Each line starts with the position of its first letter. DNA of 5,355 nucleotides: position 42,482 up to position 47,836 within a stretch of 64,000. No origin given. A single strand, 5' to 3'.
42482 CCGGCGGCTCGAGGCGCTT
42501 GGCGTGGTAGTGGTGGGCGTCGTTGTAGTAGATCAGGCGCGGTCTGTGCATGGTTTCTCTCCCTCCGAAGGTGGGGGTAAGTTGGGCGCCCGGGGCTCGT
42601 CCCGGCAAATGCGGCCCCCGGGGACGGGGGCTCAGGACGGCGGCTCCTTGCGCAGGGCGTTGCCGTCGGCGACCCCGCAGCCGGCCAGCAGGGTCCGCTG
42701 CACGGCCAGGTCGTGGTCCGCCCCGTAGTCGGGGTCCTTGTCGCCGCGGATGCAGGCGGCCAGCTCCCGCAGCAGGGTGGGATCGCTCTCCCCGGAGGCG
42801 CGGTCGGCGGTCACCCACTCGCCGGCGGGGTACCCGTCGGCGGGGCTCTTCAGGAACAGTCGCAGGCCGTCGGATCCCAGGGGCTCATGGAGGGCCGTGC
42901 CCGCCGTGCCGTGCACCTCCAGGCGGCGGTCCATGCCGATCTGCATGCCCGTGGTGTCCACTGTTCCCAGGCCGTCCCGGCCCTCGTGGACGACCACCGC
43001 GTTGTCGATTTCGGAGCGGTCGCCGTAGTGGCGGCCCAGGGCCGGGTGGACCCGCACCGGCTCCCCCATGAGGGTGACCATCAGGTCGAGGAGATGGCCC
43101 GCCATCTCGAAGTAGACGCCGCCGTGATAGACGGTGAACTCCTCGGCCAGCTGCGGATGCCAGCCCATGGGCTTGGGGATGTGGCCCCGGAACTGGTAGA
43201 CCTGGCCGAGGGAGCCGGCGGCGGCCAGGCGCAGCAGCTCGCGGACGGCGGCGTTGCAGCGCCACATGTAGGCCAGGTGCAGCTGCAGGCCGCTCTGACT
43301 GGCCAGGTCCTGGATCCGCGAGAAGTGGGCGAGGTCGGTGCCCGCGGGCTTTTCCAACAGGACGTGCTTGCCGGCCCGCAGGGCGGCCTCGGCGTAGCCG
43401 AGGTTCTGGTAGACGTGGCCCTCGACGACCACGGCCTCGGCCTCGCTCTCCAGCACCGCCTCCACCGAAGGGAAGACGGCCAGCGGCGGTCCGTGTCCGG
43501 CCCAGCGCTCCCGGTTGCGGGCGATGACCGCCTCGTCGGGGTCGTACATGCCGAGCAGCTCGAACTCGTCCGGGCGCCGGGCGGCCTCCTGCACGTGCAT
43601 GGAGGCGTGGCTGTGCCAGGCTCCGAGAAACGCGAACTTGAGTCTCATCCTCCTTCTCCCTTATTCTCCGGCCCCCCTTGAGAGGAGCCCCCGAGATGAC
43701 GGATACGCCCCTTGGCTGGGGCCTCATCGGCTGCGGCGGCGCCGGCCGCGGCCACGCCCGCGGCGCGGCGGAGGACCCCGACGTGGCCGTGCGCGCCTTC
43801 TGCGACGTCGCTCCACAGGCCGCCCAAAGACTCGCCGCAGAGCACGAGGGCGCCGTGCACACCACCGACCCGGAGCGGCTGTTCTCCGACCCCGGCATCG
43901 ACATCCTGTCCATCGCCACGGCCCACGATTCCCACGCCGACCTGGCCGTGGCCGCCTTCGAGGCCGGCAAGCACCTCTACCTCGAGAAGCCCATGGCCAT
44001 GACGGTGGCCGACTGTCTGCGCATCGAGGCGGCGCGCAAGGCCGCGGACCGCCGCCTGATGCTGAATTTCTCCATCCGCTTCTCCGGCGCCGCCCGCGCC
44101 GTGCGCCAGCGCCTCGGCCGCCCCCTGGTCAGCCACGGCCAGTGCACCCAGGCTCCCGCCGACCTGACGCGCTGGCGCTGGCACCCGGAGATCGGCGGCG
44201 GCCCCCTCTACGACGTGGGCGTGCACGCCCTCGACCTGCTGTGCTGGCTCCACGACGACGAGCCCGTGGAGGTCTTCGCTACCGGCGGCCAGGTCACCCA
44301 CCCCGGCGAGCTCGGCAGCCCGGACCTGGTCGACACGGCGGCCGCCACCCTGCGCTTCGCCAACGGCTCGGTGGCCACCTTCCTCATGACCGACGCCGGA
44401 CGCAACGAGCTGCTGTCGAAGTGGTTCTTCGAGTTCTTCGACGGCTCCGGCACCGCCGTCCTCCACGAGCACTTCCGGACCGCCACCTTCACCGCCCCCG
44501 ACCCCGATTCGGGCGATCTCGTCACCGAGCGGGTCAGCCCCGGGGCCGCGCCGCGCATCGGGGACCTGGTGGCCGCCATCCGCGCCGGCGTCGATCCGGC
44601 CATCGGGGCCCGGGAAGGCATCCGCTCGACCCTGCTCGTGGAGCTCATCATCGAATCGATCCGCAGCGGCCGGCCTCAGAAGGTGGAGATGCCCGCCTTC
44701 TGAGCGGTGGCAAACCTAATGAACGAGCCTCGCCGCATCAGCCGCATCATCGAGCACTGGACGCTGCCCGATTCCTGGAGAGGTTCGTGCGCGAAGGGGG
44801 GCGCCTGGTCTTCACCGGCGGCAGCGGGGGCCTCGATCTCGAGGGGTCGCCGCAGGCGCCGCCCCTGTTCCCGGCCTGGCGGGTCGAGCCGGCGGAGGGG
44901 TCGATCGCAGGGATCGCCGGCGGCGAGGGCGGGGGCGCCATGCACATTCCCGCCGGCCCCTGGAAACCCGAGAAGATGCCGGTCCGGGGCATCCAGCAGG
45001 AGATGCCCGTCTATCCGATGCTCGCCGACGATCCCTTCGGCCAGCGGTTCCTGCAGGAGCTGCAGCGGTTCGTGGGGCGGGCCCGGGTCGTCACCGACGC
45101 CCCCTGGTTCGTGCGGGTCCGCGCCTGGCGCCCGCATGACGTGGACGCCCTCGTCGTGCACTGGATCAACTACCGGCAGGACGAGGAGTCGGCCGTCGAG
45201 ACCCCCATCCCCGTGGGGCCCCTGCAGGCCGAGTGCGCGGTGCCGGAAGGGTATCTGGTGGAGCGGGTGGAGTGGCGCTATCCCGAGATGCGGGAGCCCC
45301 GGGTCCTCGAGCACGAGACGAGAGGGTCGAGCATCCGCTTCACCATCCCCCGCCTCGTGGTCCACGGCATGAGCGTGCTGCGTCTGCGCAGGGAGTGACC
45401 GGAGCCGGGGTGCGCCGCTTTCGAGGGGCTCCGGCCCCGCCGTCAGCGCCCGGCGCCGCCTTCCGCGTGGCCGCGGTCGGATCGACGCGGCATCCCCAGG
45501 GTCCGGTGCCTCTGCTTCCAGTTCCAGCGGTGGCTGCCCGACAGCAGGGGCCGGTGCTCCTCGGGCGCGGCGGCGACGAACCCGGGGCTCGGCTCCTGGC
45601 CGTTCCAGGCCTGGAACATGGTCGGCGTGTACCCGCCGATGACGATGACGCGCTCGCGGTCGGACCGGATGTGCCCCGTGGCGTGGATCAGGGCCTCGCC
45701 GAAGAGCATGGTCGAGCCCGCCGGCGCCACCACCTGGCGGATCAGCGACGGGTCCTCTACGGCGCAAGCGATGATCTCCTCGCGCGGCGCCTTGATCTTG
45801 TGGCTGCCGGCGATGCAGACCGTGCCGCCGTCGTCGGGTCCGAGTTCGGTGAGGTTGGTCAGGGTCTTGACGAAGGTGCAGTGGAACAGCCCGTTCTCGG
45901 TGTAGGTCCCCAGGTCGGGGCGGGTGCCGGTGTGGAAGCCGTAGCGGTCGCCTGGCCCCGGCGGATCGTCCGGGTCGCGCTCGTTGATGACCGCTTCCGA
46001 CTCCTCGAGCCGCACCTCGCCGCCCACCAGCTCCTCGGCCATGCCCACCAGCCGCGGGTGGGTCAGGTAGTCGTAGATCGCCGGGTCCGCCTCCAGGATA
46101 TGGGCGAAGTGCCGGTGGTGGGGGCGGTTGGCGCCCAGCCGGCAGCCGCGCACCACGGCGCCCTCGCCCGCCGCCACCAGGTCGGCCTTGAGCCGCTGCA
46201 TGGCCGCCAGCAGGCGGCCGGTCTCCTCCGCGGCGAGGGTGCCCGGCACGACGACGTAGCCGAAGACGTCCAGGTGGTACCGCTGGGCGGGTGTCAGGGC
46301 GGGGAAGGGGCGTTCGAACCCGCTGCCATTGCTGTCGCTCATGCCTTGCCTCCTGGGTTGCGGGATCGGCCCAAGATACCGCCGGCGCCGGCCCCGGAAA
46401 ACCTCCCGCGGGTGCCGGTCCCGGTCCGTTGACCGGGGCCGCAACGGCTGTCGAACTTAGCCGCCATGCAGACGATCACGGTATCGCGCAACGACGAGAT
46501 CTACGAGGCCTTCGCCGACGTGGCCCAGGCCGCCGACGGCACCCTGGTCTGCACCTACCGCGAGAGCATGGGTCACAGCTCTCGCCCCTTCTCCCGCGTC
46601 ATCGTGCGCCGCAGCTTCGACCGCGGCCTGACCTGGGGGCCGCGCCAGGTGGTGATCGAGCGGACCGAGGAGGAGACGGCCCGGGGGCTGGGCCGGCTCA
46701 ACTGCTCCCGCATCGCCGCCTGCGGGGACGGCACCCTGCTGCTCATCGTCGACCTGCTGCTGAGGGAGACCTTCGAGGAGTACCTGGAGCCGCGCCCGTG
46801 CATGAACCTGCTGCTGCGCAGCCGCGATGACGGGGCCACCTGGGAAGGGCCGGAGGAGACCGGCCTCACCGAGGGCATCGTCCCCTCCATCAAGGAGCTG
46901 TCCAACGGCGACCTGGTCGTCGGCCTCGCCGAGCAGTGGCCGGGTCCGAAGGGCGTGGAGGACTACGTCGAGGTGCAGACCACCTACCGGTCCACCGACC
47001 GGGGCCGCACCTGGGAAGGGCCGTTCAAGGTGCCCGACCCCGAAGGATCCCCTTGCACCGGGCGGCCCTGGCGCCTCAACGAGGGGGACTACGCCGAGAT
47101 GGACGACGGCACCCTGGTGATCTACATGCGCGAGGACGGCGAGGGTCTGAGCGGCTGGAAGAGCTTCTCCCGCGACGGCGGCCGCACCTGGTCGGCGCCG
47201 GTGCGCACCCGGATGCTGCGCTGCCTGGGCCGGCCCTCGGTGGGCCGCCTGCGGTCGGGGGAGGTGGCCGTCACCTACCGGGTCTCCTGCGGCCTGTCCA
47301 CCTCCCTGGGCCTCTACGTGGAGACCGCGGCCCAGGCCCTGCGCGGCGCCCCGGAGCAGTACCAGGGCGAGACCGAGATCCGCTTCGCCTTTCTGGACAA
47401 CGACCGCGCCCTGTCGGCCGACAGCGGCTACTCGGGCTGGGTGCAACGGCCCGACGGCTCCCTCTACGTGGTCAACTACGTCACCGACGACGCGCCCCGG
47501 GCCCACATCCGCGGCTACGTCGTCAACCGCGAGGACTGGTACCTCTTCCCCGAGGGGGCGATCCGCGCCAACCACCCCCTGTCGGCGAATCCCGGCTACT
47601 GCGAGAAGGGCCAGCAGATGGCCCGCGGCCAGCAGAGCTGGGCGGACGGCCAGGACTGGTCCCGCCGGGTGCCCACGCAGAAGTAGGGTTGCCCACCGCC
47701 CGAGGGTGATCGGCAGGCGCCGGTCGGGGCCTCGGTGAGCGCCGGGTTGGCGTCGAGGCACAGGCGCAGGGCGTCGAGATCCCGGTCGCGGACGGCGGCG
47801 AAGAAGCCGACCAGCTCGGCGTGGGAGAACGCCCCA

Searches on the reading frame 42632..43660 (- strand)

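Call 41: search_protein_families(library=pfam, proteins=[window:42632-43660:-], max_evalue=0.00001)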
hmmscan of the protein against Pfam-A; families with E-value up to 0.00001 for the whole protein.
window:42632-43660:- (342 aa): 3 families
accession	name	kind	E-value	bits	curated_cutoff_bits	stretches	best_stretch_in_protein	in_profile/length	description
PF22725.1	GFO_IDH_MocA_C3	-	5.9e-13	49.4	27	1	140-256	2-123/124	GFO/IDH/MocA C-terminal domain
PF01408.29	GFO_IDH_MocA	-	3.2e-12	47.6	24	1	8-130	2-119/120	Oxidoreductase family, NAD-binding Rossmann fold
PF02894.22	GFO_IDH_MocA_C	-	4e-07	30.5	22.9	1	148-322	6-201/218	Oxidoreductase family, C-terminal alpha/beta domain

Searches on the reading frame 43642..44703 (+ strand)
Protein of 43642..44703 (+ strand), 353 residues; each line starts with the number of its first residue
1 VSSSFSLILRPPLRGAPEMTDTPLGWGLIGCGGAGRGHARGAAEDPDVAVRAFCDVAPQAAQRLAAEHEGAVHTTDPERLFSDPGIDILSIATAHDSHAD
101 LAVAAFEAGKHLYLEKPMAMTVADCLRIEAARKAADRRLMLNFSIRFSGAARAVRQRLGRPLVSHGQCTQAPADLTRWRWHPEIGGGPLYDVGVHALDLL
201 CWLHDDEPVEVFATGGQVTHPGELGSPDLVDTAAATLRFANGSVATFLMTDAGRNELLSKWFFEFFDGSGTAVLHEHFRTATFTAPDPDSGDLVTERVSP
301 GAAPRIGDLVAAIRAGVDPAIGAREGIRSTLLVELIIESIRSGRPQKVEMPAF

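Call 41: search_protein_families(library=pfam, proteins=[window:43642-44703:+], max_evalue=0.00001)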
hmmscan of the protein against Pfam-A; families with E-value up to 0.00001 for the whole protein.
window:43642-44703:+ (353 aa): 3 families
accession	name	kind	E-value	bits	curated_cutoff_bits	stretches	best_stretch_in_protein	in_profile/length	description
PF01408.29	GFO_IDH_MocA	-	4.4e-22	79.5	24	1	25-143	2-120/120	Oxidoreductase family, NAD-binding Rossmann fold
PF22725.1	GFO_IDH_MocA_C3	-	1.4e-20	73.9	27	1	156-250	11-103/124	GFO/IDH/MocA C-terminal domain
PF02894.22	GFO_IDH_MocA_C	-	1.3e-17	64.8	22.9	1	156-250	7-102/218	Oxidoreductase family, C-terminal alpha/beta domain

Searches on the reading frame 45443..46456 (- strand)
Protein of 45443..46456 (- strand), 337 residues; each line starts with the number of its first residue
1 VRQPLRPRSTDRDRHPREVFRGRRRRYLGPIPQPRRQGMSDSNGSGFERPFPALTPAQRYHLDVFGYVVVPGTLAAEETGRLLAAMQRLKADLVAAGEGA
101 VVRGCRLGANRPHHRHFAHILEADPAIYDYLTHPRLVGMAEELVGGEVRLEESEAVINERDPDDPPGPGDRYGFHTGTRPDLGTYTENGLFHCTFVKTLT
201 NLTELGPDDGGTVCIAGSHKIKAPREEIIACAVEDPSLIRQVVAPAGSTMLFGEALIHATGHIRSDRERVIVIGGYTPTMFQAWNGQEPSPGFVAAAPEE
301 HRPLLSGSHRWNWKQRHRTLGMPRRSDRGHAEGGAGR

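Call 41: search_protein_families(library=pfam, proteins=[window:45443-46456:-], max_evalue=0.00001)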
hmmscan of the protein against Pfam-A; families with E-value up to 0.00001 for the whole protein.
window:45443-46456:- (337 aa): 1 family
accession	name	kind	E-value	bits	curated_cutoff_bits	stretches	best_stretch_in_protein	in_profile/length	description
PF05721.19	PhyH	-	5.3e-13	50.2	22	1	65-269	4-211/213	Phytanoyl-CoA dioxygenase (PhyH)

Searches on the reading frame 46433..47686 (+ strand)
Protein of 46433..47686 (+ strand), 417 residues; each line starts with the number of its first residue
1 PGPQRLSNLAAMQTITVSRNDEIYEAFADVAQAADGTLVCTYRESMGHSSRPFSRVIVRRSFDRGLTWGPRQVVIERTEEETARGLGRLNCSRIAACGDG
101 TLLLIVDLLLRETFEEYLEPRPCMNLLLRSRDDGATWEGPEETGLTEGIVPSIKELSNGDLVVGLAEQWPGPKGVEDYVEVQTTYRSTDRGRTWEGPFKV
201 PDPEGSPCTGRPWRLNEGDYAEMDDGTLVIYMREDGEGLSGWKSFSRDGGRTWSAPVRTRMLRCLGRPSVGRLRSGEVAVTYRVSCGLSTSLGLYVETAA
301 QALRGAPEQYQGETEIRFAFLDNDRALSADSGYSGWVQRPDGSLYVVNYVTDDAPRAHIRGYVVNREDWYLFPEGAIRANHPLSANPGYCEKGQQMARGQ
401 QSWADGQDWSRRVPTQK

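Call 41: search_protein_families(library=pfam, proteins=[window:46433-47686:+], max_evalue=0.00001)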
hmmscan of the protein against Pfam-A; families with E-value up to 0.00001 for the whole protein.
window:46433-47686:+ (417 aa): 2 families
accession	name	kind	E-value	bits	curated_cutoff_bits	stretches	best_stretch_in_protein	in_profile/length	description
PF13088.12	BNR_2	-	5.7e-12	46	31.4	1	55-283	17-228/277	BNR repeat-like domain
PF02012.26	BNR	-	3.9e-08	32.5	27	0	245-254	2-11/12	BNR/Asp-box repeat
